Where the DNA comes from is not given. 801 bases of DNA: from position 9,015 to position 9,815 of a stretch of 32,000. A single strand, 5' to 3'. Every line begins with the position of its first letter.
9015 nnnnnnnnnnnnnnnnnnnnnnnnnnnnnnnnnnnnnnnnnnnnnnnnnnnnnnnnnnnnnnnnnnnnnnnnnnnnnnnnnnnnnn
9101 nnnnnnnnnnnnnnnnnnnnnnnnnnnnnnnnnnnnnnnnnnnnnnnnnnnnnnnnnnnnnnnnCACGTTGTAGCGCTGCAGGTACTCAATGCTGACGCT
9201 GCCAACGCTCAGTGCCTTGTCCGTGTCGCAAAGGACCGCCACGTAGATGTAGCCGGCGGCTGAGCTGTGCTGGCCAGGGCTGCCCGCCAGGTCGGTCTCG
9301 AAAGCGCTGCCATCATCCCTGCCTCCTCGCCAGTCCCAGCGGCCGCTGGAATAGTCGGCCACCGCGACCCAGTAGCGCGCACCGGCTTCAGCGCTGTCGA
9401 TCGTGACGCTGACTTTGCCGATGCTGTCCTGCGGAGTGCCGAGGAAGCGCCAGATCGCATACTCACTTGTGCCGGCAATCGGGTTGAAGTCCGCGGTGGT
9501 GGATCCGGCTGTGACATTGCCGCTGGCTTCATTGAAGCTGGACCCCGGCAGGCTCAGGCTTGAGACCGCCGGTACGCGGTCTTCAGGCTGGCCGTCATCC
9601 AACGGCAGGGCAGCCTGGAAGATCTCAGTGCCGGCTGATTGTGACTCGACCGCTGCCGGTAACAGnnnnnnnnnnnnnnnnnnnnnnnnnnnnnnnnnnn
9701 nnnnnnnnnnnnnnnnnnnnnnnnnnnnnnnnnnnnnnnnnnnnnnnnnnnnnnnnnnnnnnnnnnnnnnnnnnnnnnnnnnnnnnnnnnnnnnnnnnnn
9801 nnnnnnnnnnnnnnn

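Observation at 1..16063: Tandem array of five diverged ~1,030-aa lipoproteins built from stand-alone PPC modules, with no catalytic domain seen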

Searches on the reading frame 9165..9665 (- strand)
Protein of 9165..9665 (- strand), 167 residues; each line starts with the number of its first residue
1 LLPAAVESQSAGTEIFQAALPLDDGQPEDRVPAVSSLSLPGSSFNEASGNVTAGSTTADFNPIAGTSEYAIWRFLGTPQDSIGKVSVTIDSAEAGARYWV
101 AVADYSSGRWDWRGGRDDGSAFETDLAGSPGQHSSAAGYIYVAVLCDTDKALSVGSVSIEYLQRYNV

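Call 42: predict_structure(alignment_id=A3)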
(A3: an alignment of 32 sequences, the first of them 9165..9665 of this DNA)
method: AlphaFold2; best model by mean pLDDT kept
length: 167 residues; sequences in the alignment: 32
mean_pLDDT: 88.4   pTM: 0.85
mean pLDDT of the five models: 88.4, 87.7, 87.2, 86.4, 85.9
residues with pLDDT >= 90: 120; 70-90: 22; 50-70: 23; < 50: 2
segments of 3 or more residues with pLDDT < 50: none
pLDDT, mean of each block of 10 residues (from residue 1): 56 74 67 82 97 98 95 93 96 97 95 95 93 94 97 98 73
secondary structure, 60 per line:
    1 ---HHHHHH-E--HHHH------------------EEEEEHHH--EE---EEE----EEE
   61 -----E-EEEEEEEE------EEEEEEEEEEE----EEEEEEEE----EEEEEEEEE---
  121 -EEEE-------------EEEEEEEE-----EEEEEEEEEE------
elements in order: H4-9 H14-17 E36-40 E51-53 E58-60 E68-75 E82-92 E97-104 E109-117 E122-125 E139-146 E152-161
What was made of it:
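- Tried and rejected: I therefore modelled the N-domain on its own (call 42).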

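Call 45: fold_search(model_id=the predicted structure, library=pdb)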
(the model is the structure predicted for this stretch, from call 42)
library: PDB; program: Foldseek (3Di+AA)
matches with E <= 10: 1692; with E <= 0.001: 43
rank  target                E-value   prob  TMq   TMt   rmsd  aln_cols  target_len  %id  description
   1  2cdp_A                1.7e-05  1.00  0.46  0.53   4.6       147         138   16  Structure of a CBM6 in complex with neoagarohexaose (released 2006-02-08)
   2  2cdo_B                2.3e-05  1.00  0.50  0.59   4.2       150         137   14  structure of agarase carbohydrate binding module in complex with neoagarohexaose (released 2006-02-16)
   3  2cdp_D                2.6e-05  1.00  0.50  0.62   4.0       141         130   13  Structure of a CBM6 in complex with neoagarohexaose (released 2006-02-08)
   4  2cdo_A                2.7e-05  1.00  0.46  0.53   4.6       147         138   15  structure of agarase carbohydrate binding module in complex with neoagarohexaose (released 2006-02-16)
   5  2cdo_C                3.1e-05  1.00  0.49  0.58   4.2       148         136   14  structure of agarase carbohydrate binding module in complex with neoagarohexaose (released 2006-02-16)
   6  2cdp_B                3.1e-05  1.00  0.48  0.60   4.7       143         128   15  Structure of a CBM6 in complex with neoagarohexaose (released 2006-02-08)
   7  2cdp_C                9.3e-05  1.00  0.48  0.60   4.7       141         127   13  Structure of a CBM6 in complex with neoagarohexaose (released 2006-02-08)
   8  6sgf_A                1.1e-04  1.00  0.51  0.63   3.9       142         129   10  Molecular insight into a new low affinity xylan binding module CBM86, from the xylanolytic gut symbiont Roseburia inte (released 2019-11-20)
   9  6sgf_C                1.5e-04  1.00  0.50  0.61   3.9       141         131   11  Molecular insight into a new low affinity xylan binding module CBM86, from the xylanolytic gut symbiont Roseburia inte (released 2019-11-20)
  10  8hmm                  1.5e-04  1.00  0.46  0.14   5.3       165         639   20  Crystal structure of AoRhaA (released 2023-12-06)
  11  7qx5                  1.8e-04  1.00  0.51  0.17   5.1       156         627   10  mosquitocidal Cry11Aa-Y449F determined at pH 7 from naturally-occurring nanocrystals by Serial femtosecond crystallograp (released 2022-07-27)
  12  1wky                  1.9e-04  1.00  0.36  0.17   8.4       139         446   13  Crystal structure of alkaline mannanase from Bacillus sp. strain JAMB-602: catalytic domain and its Carbohydrate Binding (released 2005-06-15)
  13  8qpg_TA               2.0e-04  0.99  0.31  0.16  10.8       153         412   15  Turret of Haloferax tailed virus 1 (released 2024-10-09)
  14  2xom_A                2.3e-04  1.00  0.47  0.53   7.0       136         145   12  Atomic resolution structure of TmCBM61 in complex with beta-1,4- galactotriose (released 2010-09-08)
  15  6sgf_D                2.3e-04  1.00  0.48  0.59   4.4       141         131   11  Molecular insight into a new low affinity xylan binding module CBM86, from the xylanolytic gut symbiont Roseburia inte (released 2019-11-20)
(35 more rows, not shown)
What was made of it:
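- On CBM6/CBM35-like carbohydrate-binding module (the N-domain): Foldseek finds 2cdp/2cdo (CBM6) at E 1.7e-5, plus CBM86, CBM61, CBM35 and CBM36, with target-normalised TM 0.5-0.65 (call 45).
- The N-domain model (pLDDT 88.4) resembles CBM6, CBM86, CBM35, CBM36 and CBM61 (E 1.7e-5 and weaker, target-normalised TM 0.5-0.65; calls 42, 45).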

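Call 75: search_protein_families(library=pfam, alignment_id=A3, max_evalue=1)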
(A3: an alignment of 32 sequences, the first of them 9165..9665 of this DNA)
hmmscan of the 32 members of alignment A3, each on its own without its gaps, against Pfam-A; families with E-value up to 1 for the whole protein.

A. member 1, window:9165-9665:- (167 aa): 0 families

B. families by the number of members that match (of 32 scanned): 5 families
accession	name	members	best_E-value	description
PF02494.22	HYR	1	0.023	HYR domain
PF10781.14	DSRB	1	0.1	Dextransucrase DSRB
PF20844.2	PCF11_RFEG_rpt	1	0.15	Pre-mRNA cleavage complex 2 protein Pcf11, RFEGP repeat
PF02464.23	CinA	1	0.21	Competence-damaged protein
PF10584.14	Proteasome_A_N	1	0.77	Proteasome subunit A N-terminal signature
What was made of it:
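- On CBM6/CBM35-like carbohydrate-binding module (the N-domain): No Pfam family matched any of 32 N-domain sequences (call 75).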

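Call 76: search_solved_structures(query=A3, max_evalue=10)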
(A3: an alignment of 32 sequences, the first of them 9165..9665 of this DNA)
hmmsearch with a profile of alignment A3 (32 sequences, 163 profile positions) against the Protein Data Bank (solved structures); distinct sequences matched with E-value up to 10: 2.
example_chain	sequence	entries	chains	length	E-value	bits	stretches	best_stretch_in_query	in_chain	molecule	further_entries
7zoh_A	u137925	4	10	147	0.38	13.6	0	106-133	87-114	Glycoside hydrolase family 18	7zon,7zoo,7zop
7zoi_A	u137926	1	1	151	0.97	12.2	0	105-133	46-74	Glycoside hydrolase family 18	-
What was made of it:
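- On CBM6/CBM35-like carbohydrate-binding module (the N-domain): No PDB sequence match (best E 0.38, call 76).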

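Call 78: fold_search(model_id=the predicted structure, library=viral)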
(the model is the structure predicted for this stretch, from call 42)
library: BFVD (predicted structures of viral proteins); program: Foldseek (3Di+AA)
matches with E <= 10: 1846; with E <= 0.001: 57
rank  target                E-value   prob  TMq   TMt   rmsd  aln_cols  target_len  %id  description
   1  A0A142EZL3            2.5e-05  1.00  0.48  0.08   5.1       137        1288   13  (no name in the UniProt tables at hand)
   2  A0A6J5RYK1            5.2e-05  1.00  0.45  0.22  23.0       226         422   16  Uncharacterized protein [uncultured Caudovirales phage]
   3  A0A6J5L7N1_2          6.9e-05  1.00  0.48  0.10   3.8       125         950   12  Uncharacterized protein [uncultured Caudovirales phage]
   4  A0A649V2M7            9.1e-05  1.00  0.40  0.16  13.3       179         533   11  Rhamnogalacturonase A/B/Epimerase-like pectate lyase domain-containing protein [Leuconostoc phage P965]
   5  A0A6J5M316            9.7e-05  1.00  0.46  0.27   9.2       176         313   12  Uncharacterized protein [uncultured Caudovirales phage]
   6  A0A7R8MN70            9.7e-05  1.00  0.42  0.12   7.1       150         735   16  (no name in the UniProt tables at hand)
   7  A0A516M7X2            1.1e-04  1.00  0.51  0.57   4.0       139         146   10  (no name in the UniProt tables at hand)
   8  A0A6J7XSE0            1.1e-04  1.00  0.49  0.47   5.1       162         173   11  Uncharacterized protein [uncultured Caudovirales phage]
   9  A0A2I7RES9            1.2e-04  1.00  0.38  0.09   4.4       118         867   13  (no name in the UniProt tables at hand)
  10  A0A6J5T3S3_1          1.7e-04  1.00  0.55  0.10  19.6       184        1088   11  Concanavalin A-like lectin/glucanases superfamily [uncultured Caudovirales phage]
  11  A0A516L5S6            1.7e-04  1.00  0.43  0.20   5.3       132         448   13  (no name in the UniProt tables at hand)
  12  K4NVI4                1.7e-04  1.00  0.40  0.30  12.5       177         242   10  Uncharacterized protein [Heliothis virescens ascovirus 3g]
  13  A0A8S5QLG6            1.8e-04  1.00  0.43  0.15   7.9       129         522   17  Stabilization protein [Podoviridae sp. ctdRZ1]
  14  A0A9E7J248            2.0e-04  1.00  0.51  0.28   5.4       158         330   12  (no name in the UniProt tables at hand)
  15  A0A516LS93            2.0e-04  1.00  0.48  0.08   3.9       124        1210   14  (no name in the UniProt tables at hand)
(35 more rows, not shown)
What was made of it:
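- The same fold appears in Cry toxins and phage fibre domains (calls 45, 78).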

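Call 88: find_homologous_proteins(query=A3, max_evalue=0.001)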
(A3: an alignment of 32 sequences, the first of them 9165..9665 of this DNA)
Query A3 (32 sequences): 4556 candidates shared short words with the query, none scored E <= 0.001.
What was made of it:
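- Tried and rejected: find_homologous_proteins with the N-domain alignment returned nothing, not even the family itself (call 88).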
